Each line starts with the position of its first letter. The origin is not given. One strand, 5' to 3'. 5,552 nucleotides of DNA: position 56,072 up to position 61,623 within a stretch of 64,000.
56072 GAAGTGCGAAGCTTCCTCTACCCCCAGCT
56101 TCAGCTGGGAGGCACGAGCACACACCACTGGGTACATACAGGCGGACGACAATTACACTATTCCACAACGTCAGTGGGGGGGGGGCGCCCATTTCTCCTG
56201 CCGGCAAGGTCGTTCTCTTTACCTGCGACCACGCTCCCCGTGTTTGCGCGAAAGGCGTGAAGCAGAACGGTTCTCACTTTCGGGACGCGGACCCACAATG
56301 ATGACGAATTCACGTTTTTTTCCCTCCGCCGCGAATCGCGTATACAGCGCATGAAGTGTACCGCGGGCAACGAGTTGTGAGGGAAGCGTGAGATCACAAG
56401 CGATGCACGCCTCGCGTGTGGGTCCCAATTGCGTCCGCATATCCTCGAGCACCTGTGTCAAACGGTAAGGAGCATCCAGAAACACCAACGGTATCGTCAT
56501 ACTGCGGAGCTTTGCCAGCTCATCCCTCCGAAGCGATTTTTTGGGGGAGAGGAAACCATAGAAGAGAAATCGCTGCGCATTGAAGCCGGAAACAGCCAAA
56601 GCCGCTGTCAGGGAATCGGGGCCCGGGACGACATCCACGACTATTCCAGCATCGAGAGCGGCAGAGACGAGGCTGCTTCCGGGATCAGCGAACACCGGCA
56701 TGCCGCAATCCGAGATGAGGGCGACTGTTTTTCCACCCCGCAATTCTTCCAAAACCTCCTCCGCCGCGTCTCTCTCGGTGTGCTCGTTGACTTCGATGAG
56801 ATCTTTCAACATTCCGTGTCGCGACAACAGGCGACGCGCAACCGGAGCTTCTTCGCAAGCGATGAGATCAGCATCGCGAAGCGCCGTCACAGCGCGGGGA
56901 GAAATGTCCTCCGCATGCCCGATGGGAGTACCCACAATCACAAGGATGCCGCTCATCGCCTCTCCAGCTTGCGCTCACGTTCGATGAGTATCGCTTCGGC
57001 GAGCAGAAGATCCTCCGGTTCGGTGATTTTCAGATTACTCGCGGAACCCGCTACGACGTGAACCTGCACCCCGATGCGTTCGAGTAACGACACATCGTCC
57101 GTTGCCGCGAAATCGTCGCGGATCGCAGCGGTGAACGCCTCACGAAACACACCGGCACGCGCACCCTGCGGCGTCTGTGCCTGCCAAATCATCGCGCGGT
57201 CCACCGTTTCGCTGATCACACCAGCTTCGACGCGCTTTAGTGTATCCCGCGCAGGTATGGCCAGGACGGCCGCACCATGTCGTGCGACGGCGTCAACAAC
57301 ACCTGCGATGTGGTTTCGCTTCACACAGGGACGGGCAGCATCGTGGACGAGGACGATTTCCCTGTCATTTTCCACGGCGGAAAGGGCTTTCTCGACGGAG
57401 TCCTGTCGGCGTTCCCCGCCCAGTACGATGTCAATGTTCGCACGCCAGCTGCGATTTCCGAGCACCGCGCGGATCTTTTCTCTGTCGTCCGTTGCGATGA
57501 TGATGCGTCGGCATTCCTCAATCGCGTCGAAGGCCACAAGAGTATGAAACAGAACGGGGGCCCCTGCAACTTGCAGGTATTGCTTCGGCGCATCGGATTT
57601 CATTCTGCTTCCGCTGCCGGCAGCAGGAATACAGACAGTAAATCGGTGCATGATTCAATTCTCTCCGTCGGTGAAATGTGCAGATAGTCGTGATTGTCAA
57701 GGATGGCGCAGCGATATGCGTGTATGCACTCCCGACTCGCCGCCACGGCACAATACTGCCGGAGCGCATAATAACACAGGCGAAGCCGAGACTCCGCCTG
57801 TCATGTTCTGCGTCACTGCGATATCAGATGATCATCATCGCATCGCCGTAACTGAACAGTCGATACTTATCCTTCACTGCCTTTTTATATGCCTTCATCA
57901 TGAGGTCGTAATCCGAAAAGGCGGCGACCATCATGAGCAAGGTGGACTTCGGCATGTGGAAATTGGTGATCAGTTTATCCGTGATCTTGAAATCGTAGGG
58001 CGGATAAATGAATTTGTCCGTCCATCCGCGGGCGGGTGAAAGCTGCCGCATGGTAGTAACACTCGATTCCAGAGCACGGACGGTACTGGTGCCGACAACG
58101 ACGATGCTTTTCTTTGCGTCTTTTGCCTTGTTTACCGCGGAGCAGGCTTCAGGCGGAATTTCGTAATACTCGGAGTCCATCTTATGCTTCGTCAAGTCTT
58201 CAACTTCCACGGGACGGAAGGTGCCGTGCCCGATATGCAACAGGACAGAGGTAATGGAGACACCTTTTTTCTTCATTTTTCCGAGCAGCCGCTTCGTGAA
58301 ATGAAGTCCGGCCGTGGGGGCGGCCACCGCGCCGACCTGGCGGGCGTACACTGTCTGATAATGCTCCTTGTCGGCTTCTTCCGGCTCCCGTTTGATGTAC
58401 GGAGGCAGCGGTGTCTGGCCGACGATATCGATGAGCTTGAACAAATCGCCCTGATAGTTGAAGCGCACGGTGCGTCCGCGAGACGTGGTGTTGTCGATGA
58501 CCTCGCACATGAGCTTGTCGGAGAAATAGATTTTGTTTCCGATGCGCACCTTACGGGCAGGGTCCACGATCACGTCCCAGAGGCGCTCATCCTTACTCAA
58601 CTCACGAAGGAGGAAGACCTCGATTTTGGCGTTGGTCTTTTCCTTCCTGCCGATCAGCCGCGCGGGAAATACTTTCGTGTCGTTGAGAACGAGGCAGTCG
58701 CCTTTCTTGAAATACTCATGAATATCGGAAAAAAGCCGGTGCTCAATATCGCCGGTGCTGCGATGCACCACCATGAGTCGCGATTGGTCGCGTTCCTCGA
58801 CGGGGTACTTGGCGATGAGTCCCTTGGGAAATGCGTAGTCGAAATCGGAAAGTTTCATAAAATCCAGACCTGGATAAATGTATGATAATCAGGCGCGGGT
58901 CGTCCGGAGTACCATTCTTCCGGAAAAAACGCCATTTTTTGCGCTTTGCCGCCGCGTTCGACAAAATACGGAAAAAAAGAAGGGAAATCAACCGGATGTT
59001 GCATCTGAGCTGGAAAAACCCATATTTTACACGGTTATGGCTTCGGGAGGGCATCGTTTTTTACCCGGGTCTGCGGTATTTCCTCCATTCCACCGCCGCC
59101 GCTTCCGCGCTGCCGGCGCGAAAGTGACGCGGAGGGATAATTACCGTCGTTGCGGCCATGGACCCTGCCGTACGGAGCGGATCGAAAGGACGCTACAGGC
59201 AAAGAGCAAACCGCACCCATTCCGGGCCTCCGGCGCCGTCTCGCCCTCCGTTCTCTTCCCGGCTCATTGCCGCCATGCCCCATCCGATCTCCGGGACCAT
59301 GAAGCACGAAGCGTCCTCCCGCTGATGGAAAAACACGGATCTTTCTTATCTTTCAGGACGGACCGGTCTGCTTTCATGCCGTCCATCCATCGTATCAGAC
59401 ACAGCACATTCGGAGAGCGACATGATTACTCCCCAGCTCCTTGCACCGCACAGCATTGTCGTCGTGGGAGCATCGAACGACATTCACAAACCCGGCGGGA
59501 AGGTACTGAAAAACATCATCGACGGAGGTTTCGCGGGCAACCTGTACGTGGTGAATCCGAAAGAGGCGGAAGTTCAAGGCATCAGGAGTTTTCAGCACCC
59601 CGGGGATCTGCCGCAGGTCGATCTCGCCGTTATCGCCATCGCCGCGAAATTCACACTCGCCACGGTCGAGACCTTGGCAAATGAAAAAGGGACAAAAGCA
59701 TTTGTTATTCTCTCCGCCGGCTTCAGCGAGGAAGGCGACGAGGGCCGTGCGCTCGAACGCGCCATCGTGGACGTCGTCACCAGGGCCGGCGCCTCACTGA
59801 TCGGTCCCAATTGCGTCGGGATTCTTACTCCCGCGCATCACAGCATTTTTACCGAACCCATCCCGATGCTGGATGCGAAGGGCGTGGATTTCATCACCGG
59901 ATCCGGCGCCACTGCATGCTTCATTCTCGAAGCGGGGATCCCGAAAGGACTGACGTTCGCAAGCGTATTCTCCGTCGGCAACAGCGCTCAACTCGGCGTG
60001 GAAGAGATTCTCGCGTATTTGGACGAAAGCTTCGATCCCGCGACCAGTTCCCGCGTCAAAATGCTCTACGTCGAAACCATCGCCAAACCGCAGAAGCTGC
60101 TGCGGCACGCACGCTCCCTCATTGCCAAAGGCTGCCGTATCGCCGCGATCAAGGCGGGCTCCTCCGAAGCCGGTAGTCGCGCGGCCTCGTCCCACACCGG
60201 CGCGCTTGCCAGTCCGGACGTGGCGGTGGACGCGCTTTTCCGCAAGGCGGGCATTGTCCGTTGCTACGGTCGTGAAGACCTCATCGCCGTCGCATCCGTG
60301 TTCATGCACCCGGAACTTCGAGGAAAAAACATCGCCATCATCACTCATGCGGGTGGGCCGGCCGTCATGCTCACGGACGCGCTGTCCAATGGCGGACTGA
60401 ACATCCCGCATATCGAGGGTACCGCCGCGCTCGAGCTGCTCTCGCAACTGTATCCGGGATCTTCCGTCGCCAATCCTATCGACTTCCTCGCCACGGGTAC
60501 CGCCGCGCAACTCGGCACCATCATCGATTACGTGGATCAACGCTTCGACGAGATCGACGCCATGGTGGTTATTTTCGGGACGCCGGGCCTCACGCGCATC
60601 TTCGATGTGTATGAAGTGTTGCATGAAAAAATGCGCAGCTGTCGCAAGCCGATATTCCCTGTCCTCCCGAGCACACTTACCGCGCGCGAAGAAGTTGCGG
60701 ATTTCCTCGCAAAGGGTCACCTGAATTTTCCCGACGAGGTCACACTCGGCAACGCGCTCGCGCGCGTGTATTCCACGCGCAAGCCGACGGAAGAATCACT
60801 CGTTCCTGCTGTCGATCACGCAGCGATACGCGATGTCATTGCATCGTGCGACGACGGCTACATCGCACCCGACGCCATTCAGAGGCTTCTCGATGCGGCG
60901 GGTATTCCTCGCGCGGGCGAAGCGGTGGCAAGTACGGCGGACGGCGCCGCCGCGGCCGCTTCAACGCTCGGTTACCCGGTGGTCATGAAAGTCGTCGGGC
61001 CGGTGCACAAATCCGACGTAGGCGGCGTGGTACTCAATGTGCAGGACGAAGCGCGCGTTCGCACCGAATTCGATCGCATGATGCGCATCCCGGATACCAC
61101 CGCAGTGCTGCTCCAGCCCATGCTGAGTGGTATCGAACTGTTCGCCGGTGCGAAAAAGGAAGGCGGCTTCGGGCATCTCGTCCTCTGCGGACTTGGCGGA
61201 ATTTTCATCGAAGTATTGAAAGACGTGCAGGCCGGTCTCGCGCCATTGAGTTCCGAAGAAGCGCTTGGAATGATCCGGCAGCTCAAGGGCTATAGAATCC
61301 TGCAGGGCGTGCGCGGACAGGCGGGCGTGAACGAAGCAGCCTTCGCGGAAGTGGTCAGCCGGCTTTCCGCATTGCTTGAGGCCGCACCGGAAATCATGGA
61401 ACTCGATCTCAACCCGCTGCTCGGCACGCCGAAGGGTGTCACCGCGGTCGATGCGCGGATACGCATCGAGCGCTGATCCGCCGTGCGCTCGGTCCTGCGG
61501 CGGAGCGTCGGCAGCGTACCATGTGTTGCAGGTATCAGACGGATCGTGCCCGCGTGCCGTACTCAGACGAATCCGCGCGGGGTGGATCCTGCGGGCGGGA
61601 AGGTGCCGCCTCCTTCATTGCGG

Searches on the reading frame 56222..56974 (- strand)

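Call 19: search_protein_families(library=pfam, proteins=[window:56222-56974:-], max_evalue=0.001)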
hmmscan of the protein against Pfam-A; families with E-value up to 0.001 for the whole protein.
window:56222-56974:- (251 aa): 1 family
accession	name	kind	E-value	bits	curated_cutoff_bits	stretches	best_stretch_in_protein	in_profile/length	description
PF00590.25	TP_methylase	-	3.9e-33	115.6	27.8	1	11-209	2-210/212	Tetrapyrrole (Corrin/Porphyrin) Methylases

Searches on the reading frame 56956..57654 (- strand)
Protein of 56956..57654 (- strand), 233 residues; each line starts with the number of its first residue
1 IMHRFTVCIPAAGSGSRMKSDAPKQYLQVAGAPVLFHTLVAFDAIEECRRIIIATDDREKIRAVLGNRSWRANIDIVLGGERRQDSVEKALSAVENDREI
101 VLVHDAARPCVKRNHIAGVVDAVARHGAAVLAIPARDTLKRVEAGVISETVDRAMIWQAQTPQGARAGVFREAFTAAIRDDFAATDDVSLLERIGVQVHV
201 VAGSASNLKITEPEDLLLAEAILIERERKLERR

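Call 19: search_protein_families(library=pfam, proteins=[window:56956-57654:-], max_evalue=0.001)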
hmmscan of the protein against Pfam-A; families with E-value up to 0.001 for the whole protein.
window:56956-57654:- (233 aa): 3 families
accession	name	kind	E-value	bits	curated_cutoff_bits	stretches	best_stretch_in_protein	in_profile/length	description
PF01128.25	IspD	-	3.5e-73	246.4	27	1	7-223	3-219/221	2-C-methyl-D-erythritol 4-phosphate cytidylyltransferase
PF12804.13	NTP_transf_3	-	8.2e-10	39.5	27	1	8-137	2-125/160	MobA-like NTP transferase domain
PF02348.25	CTP_transf_3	-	3.7e-06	27.4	22.6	1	23-138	15-129/217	Cytidylyltransferase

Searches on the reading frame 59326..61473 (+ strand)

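Call 50: search_protein_families(library=pfam, proteins=[window:59326-61473:+], max_evalue=0.001)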
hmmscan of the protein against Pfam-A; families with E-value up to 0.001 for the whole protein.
window:59326-61473:+ (716 aa): 4 families
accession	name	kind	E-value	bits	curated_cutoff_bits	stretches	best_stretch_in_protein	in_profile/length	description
PF13549.11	ATP-grasp_5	-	2.1e-59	201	27.6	1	513-714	10-221/221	ATP-grasp domain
PF13607.11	Succ_CoA_lig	-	3.1e-32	111.7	27.4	1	186-326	3-138/138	Succinyl-CoA ligase like flavodoxin domain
PF13380.12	CoA_binding_2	-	2.1e-19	70.5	22.8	1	43-167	2-114/116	CoA binding domain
PF02629.25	CoA_binding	-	0.00047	21.3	22.3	0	42-132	4-97/97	CoA binding domain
